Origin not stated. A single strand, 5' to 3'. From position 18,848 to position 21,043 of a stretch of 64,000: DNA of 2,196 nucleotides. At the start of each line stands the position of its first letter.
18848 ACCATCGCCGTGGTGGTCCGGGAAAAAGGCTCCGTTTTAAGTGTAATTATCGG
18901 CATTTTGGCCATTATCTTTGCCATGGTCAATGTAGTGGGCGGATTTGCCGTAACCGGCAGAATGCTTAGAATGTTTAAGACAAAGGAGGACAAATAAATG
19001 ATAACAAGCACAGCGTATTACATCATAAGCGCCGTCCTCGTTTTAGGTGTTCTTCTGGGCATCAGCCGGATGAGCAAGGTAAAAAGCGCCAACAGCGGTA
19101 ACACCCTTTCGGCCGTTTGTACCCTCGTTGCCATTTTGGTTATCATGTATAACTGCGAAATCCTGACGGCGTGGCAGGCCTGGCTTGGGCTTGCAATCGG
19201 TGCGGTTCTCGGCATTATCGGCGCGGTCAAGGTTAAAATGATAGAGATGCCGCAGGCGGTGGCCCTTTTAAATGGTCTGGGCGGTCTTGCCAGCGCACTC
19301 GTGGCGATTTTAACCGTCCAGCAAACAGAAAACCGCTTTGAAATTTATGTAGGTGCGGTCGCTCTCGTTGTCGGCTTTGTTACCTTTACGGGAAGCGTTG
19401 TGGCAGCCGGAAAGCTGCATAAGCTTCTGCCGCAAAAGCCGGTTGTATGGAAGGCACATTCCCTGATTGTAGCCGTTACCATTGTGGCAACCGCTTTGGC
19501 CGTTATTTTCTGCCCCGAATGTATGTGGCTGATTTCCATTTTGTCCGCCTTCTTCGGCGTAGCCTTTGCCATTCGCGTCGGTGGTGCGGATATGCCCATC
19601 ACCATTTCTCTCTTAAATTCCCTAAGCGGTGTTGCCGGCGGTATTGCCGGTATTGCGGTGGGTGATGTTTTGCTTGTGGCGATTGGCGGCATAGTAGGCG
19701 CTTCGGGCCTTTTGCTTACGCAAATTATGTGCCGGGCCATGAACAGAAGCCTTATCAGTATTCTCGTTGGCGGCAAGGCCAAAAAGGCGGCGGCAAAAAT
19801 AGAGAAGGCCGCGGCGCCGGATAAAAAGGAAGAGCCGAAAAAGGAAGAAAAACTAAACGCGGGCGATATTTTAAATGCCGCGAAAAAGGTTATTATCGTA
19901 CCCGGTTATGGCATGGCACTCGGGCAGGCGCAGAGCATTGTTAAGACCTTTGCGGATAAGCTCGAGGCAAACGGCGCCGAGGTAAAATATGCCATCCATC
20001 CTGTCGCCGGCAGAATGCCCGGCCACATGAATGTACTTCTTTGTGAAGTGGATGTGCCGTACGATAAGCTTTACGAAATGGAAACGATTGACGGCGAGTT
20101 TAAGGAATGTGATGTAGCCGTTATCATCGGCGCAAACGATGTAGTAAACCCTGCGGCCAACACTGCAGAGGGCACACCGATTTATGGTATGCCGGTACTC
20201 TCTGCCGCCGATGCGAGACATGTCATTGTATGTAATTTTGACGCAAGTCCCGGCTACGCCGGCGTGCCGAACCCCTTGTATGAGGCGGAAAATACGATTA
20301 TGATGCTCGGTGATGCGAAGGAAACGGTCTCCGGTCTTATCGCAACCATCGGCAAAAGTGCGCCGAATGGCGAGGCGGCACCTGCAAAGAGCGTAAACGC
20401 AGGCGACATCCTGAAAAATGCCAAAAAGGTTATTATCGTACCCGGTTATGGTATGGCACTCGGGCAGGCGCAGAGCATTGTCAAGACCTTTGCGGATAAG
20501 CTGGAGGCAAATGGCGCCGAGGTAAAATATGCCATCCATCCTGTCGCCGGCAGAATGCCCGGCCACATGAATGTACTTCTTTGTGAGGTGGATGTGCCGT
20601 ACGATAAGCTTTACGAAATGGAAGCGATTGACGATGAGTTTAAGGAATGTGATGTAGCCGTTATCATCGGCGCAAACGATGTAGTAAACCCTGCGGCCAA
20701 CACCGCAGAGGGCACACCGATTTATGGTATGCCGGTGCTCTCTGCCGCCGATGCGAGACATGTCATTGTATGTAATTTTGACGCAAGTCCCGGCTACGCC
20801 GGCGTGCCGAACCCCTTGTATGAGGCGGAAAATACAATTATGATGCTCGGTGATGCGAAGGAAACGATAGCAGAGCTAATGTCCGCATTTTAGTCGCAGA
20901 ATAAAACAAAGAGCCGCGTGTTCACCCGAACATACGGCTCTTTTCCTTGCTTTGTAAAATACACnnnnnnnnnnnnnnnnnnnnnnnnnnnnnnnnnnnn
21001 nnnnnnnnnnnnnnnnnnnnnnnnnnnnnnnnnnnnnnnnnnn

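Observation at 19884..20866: PntB carries an in-frame tandem duplication of its entire NADP(H)-binding dIII domain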

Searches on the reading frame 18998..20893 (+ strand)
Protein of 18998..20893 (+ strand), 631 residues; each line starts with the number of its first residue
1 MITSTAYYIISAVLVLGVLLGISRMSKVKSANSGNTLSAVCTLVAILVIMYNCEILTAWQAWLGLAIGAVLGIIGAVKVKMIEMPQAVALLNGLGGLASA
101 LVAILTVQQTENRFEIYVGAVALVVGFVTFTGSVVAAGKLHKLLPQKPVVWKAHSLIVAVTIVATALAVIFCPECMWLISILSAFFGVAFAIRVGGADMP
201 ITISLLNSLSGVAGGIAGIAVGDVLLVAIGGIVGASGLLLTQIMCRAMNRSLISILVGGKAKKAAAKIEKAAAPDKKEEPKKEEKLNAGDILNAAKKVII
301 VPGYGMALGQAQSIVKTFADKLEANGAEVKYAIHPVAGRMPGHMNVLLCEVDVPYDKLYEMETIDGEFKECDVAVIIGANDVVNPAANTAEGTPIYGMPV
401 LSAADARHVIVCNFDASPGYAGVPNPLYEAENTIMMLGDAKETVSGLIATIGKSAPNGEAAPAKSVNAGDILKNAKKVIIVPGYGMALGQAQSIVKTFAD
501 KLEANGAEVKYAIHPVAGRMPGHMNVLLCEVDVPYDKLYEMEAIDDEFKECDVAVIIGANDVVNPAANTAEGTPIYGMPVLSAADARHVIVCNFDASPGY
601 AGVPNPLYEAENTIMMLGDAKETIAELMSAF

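Call 6: search_protein_families(library=pfam, proteins=[window:18998-20893:+])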
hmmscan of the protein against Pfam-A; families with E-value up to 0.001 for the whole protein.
window:18998-20893:+ (631 aa): 3 families
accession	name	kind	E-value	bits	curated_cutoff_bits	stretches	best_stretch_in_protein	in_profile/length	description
PF02233.22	PNTB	-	9.9e-231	766.9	31.7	2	6-449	3-455/456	NAD(P) transhydrogenase beta subunit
PF00205.28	TPP_enzyme_M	-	1.5e-06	28.4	30.4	0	470-559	6-86/137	Thiamine pyrophosphate enzyme, central domain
PF02764.19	Diphtheria_T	-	0.00042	21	27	0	292-322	95-125/166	Diphtheria toxin, T domain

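Call 7: find_homologous_proteins(query=window:18998-20893:+, max_evalue=1e-30)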
Query window:18998-20893:+ (631 aa): 8000 proteins with E <= 1e-30 among 8000 candidates; the best 120 are listed.
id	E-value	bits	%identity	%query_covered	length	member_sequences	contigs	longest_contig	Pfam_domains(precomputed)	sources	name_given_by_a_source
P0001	0.0e+0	1789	85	100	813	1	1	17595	PF02764.20,PF02233.23,PF00205.29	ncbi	-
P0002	0.0e+0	1776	84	99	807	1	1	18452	PF02764.20,PF02233.23,PF00205.29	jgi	-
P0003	0.0e+0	1747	84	99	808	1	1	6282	PF02233.23,PF00205.29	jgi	-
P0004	0.0e+0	1655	77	100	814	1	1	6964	PF02233.23,PF00205.29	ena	-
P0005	0.0e+0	1636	58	100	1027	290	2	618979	PF02843.23,PF02233.23,PF00766.26,PF00205.29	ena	-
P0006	0.0e+0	1612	77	99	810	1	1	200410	PF13135.12,PF02233.23,PF19792.5,PF00205.29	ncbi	-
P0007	0.0e+0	1595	84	99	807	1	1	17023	PF02764.20,PF02233.23,PF00205.29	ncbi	-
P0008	0.0e+0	1587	55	100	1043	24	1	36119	PF02233.23,PF19792.5,PF00205.29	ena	-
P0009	0.0e+0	1553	72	100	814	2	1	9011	PF02233.23,PF00766.26,PF19792.5,PF00205.29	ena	-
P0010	0.0e+0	1514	70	100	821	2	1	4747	PF02233.23,PF00205.29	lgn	-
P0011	0.0e+0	1458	50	99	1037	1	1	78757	PF02233.23,PF00205.29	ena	-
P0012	0.0e+0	1361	100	100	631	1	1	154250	PF02233.23,PF00205.29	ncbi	-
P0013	0.0e+0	1313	76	99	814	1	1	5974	PF02233.23,PF00205.29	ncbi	-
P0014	0.0e+0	1276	57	99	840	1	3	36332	PF02233.23,PF00205.29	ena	-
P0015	0.0e+0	1276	58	100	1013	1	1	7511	PF02233.23,PF00766.26,PF00205.29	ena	-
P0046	0.0e+0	1231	57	100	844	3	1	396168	PF02233.23,PF00205.29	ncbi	-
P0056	0.0e+0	1218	56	100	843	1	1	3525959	PF02233.23,PF00205.29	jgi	jgi:NAD(P) transhydrogenase subunit beta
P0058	0.0e+0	1216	57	100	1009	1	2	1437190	PF02233.23,PF00766.26,PF00205.29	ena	-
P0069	0.0e+0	1207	87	100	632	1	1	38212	PF02233.23,PF00205.29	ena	-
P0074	0.0e+0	1204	58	97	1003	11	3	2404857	PF02233.23,PF00766.26,PF16822.12,PF16352.11,PF00205.29,PF00657.29,PF21799.3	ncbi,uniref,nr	ncbi:NAD(P)(+) transhydrogenase (Re/Si-specific) subunit beta [Porphyromonas cangingivalis]|uniref:p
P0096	0.0e+0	1194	59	100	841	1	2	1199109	PF02843.23,PF02233.23,PF00205.29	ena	-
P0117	0.0e+0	1190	56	99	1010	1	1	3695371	PF04493.21,PF02233.23,PF16822.12,PF00205.29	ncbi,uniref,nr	ncbi:NAD(P)(+) transhydrogenase (Re/Si-specific) subunit beta [Alkalicella caledoniensis]|uniref:pro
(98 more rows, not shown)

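Call 10: find_encoding_contigs(protein=P0012, flank=6000, max_places=4)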
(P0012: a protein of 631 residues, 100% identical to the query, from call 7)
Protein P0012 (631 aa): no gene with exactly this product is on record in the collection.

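Call 15: find_related_loci(query=window:18998-20893:+, collection=genome_contigs, flank=6000)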
Query window:18998-20893:+ (631 aa) in genome_contigs; peptide patterns used: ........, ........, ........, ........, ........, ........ (x = any residue, [..] = any of these).
465 stretches matched a pattern; 73 encode a relative of the query (tblastn E <= 1e-3); 72 distinct loci.
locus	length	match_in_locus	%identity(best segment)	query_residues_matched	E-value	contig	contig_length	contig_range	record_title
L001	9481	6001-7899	89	1-631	0e+0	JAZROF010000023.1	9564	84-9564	MAG: Clostridia bacterium isolate T1900045394_YK20190084.MAGScoT_cleanbin_000010 SGB_6950_k141_3252807, whole genome sho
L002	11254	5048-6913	85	1-629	0e+0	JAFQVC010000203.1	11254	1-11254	MAG: Clostridia bacterium isolate RGIG2178 Goat_Colon.Co__c2948292, whole genome shotgun sequence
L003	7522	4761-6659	82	1-631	0e+0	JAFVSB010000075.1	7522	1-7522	MAG: Clostridia bacterium isolate RGIG5343 Sheep_Colon-3__c370819, whole genome shotgun sequence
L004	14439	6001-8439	84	1-631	0e+0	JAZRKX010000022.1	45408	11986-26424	MAG: Clostridia bacterium isolate T1900045445_YK20190136.MAGScoT_cleanbin_000006 SGB_7143_k141_555466, whole genome shot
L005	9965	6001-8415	84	7-631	0e+0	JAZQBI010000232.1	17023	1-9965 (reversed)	MAG: Clostridia bacterium isolate T1900044641_TS20190107.MAGScoT_cleanbin_000023 SGB_1256_k141_141634, whole genome shot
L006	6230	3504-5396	79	2-631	0e+0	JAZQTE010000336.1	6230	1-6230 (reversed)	MAG: Acutalibacteraceae bacterium isolate T1900045192_TC20190188.MAGScoT_cleanbin_000009 SGB_5296_k141_2489442, whole ge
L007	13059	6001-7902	79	1-631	0e+0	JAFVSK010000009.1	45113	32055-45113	MAG: Clostridia bacterium isolate RGIG5352 Sheep_Colon-3__c461, whole genome shotgun sequence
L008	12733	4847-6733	76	1-631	0e+0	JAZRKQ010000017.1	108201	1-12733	MAG: Clostridia bacterium isolate T1900045446_YK20190137.MAGScoT_cleanbin_000002 SGB_7156_k141_3010844, whole genome sho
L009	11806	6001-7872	78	7-631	0e+0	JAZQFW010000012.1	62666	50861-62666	MAG: Ructibacterium sp. isolate T1900044632_TS20190098.MAGScoT_cleanbin_000007 SGB_1064_k141_487077, whole genome shotgu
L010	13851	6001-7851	74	7-631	0e+0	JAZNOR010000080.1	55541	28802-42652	MAG: Eubacteriales bacterium isolate T1900044841_TS20190307.MAGScoT_cleanbin_000058 SGB_2944_k141_1392398, whole genome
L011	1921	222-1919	82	1-631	0e+0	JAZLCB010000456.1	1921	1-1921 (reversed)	MAG: Clostridia bacterium isolate T1900045054_TC20190047.MAGScoT_cleanbin_000019 SGB_4539_k141_2567784, whole genome sho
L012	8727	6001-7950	62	2-629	0e+0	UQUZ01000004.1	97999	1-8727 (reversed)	uncultured Ruminococcaceae bacterium isolate UMGS668 genome assembly, contig: NODE_217_length_97999_cov_4.690711, whole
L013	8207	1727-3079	83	1-631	0e+0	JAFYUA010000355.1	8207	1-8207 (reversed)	MAG: Clostridia bacterium isolate RGIG7421 Water_buffalos_Colon-1__c939999, whole genome shotgun sequence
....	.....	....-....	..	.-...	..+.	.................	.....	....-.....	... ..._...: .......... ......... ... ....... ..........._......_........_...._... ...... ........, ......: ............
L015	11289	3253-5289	57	2-628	0e+0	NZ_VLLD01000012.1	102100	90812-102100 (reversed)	Treponema putidum strain ATCC 700334 JM98DRAFT_scaffold00012.12, whole genome shotgun sequence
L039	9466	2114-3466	89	1-631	0e+0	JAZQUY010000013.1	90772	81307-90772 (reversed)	MAG: Clostridia bacterium isolate T1900045176_TC20190172.MAGScoT_cleanbin_000002 SGB_5206_k141_2115379, whole genome sho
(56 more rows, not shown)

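Call 30: list_cluster_members(proteins=[P0012, P0001, P0069, P0056, P0058, P0096, P0005, P0117, P0074, P0046])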
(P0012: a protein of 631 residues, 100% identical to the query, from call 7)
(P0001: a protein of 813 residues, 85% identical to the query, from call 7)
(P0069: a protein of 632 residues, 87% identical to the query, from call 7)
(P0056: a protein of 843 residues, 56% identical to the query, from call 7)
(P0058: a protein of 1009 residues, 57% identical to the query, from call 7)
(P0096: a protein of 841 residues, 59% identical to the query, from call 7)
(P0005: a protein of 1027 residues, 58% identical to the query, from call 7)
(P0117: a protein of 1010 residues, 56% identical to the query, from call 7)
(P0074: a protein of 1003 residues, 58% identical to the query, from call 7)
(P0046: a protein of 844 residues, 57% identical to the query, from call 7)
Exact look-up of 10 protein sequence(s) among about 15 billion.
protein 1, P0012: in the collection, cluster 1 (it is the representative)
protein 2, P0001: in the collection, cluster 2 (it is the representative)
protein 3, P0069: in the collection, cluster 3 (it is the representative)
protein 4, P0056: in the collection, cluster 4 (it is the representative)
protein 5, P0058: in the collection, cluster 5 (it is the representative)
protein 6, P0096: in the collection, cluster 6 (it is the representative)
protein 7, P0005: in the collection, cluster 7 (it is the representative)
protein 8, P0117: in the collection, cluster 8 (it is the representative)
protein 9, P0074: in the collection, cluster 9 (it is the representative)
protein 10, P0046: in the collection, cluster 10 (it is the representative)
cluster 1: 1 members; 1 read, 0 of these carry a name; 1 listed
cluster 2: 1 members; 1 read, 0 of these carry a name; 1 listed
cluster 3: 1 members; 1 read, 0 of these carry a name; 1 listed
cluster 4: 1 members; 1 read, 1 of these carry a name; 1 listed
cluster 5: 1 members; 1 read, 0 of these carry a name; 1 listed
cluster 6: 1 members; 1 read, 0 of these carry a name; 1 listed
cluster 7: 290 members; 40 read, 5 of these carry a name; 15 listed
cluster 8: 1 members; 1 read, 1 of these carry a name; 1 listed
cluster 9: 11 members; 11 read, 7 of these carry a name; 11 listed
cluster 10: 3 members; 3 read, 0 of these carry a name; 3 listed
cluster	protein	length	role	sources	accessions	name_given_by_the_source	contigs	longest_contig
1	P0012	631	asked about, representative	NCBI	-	-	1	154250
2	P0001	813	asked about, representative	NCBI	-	-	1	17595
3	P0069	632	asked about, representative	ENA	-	-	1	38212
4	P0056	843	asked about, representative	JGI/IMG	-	NAD(P) transhydrogenase subunit beta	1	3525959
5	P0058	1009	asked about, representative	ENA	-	-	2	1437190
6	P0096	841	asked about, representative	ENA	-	-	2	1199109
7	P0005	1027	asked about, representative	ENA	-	-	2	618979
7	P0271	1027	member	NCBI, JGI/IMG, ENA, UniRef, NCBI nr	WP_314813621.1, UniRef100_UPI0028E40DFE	NAD(P)(+) transhydrogenase (Re/Si-specific) subunit beta [Porphyromonas endodontalis] | NAD(P)(+) transhydrogenase (Re/Si-specific) subunit beta n=1 Tax=Porphyromonas ...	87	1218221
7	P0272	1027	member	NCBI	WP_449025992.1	NAD(P)(+) transhydrogenase (Re/Si-specific) subunit beta [Porphyromonas endodontalis]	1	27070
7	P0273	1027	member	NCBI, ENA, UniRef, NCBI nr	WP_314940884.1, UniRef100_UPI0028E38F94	NAD(P)(+) transhydrogenase (Re/Si-specific) subunit beta [Porphyromonas endodontalis] | NAD(P)(+) transhydrogenase (Re/Si-specific) subunit beta n=1 Tax=Porphyromonas ...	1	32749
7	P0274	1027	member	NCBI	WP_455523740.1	NAD(P)(+) transhydrogenase (Re/Si-specific) subunit beta [Porphyromonas endodontalis]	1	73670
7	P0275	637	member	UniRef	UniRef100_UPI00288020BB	NAD(P)(+) transhydrogenase (Re/Si-specific) subunit beta n=1 Tax=Porphyromonas ...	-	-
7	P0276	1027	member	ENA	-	-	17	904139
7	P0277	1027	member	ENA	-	-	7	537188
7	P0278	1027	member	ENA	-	-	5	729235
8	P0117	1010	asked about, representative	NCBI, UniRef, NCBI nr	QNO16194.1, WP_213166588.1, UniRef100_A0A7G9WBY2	NAD(P)(+) transhydrogenase (Re/Si-specific) subunit beta [Alkalicella caledoniensis] | proton-translocating NAD(P)(+) transhydrogenase n=1 Tax=Alkalicella caledoniensis ...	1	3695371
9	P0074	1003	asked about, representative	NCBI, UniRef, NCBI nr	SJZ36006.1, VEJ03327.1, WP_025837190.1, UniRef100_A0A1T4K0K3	NAD(P)(+) transhydrogenase (Re/Si-specific) subunit beta [Porphyromonas cangingivalis] | proton-translocating NAD(P)(+) transhydrogenase n=1 Tax=Porphyromonas cangingivalis ...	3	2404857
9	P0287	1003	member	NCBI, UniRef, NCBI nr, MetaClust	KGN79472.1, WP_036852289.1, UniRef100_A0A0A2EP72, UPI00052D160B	NAD(P)(+) transhydrogenase (AB-specific) [Porphyromonas cangingivalis] | proton-translocating NAD(P)(+) transhydrogenase n=2 Tax=Porphyromonas cangingivalis ... | NAD(P)(+) transhydrogenase (Re/Si-specific) subunit beta [Porphyromonas cangingivalis]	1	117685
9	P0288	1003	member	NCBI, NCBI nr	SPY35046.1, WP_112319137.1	NAD(P) transhydrogenase subunit beta [Porphyromonas cangingivalis] | NAD(P)(+) transhydrogenase (Re/Si-specific) subunit beta [Porphyromonas cangingivalis]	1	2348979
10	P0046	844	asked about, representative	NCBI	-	-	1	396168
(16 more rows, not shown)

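Call 39: search_protein_families(library=ncbifam, proteins=[window:18998-20893:+], max_evalue=0.001)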
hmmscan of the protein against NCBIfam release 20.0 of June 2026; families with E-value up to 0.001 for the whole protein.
window:18998-20893:+ (631 aa): 4 families
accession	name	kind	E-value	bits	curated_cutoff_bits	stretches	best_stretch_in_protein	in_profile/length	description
NF006974.0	PRK09444.1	equivalog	1.2e-163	545.6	689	2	5-448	7-457/460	Re/Si-specific NAD(P)(+) transhydrogenase subunit beta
NF006721.0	PRK09259.1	equivalog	8.9e-06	24.6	557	0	443-501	186-244/574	oxalyl-CoA decarboxylase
NF005713.0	PRK07525.1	subfamily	0.0002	19.9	620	0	463-505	188-230/592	sulfoacetaldehyde acetyltransferase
TIGR03254.1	oxalate_oxc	equivalog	0.00026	19.9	739.4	0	261-321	172-232/554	oxalyl-CoA decarboxylase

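Call 43: find_encoding_contigs(protein=P0117, flank=5000, max_places=2)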
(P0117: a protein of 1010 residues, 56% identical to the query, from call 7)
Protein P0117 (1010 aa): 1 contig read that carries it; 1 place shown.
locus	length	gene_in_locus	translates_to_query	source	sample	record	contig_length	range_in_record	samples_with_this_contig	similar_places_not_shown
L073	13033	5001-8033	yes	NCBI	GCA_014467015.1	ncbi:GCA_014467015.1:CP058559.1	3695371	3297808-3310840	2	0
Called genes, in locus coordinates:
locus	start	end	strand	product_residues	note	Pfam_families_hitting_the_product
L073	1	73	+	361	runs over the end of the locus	PF04389:Peptidase_M28, PF05343:Peptidase_M42 (faint), PF01546:Peptidase_M20, PF07687:M20_dimer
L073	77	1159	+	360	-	PF12982:DUF3866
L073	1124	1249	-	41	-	-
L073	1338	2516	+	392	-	-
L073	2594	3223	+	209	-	PF01944:SpoIIM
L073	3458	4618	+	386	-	PF05222:AlaDh_PNT_N, PF01262:AlaDh_PNT_C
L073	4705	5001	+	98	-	PF12769:PNTB_4TM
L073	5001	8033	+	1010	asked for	PF02233:PNTB, PF04493:Endonuclease_5 (faint), PF00205:TPP_enzyme_M (faint), PF16822:ALGX (faint), PF02233:PNTB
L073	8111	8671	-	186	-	PF02915:Rubrerythrin, PF21349:RUBY_RBDX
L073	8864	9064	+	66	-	-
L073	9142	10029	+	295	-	PF02899:Phage_int_SAM_1, PF13495:Phage_int_SAM_4, PF00589:Phage_integrase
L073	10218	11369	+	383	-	PF01676:Metalloenzyme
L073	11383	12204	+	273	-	PF01048:PNP_UDP_1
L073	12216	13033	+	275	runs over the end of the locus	PF01048:PNP_UDP_1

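Call 44: find_encoding_contigs(protein=P0074, flank=5000, max_places=3)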
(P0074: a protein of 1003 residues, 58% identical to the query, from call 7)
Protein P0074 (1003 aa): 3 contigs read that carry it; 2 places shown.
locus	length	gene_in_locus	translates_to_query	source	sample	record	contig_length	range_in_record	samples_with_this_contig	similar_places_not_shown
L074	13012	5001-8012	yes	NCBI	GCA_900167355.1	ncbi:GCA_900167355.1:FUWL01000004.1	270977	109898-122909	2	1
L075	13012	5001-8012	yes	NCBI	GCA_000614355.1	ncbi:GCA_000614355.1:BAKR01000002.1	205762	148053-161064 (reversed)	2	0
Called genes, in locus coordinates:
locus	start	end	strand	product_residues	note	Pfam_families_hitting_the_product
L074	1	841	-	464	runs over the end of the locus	PF03331:LpxC, PF07977:FabA, PF22817:ApeP-like (weak), PF22818:ApeI-like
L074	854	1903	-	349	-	PF04613:LpxD, PF25084:LbH_EIF2B (weak), PF25087:GMPPB_C (weak), PF25247:LbH_GLGC (faint), PF00132:Hexapep (weak)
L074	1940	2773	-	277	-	PF00215:OMPdecase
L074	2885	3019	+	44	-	-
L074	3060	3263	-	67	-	-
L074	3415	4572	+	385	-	PF05222:AlaDh_PNT_N, PF01262:AlaDh_PNT_C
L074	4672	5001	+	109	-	PF12769:PNTB_4TM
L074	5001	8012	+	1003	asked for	PF02233:PNTB, PF21799:MurD-like_N (faint), PF00657:Lipase_GDSL (faint), PF00205:TPP_enzyme_M (faint), PF00766:ETF_alpha (faint), PF16822:ALGX (faint), PF16352:DUF4980 (faint), PF02233:PNTB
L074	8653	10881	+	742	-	PF02901:PFL-like, PF01228:Gly_radical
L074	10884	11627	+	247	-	PF13353:Fer4_12, PF04055:Radical_SAM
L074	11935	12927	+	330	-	PF00579:tRNA-synt_1b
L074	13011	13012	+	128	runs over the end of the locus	PF11325:DUF3127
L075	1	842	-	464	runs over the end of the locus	PF03331:LpxC, PF07977:FabA, PF22817:ApeP-like (weak), PF22818:ApeI-like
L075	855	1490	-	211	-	PF00132:Hexapep (weak), PF25084:LbH_EIF2B (faint), PF25087:GMPPB_C (faint)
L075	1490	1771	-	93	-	PF04613:LpxD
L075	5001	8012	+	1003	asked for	PF02233:PNTB, PF21799:MurD-like_N (faint), PF00657:Lipase_GDSL (faint), PF00205:TPP_enzyme_M (faint), PF00766:ETF_alpha (faint), PF16822:ALGX (faint), PF16352:DUF4980 (faint), PF02233:PNTB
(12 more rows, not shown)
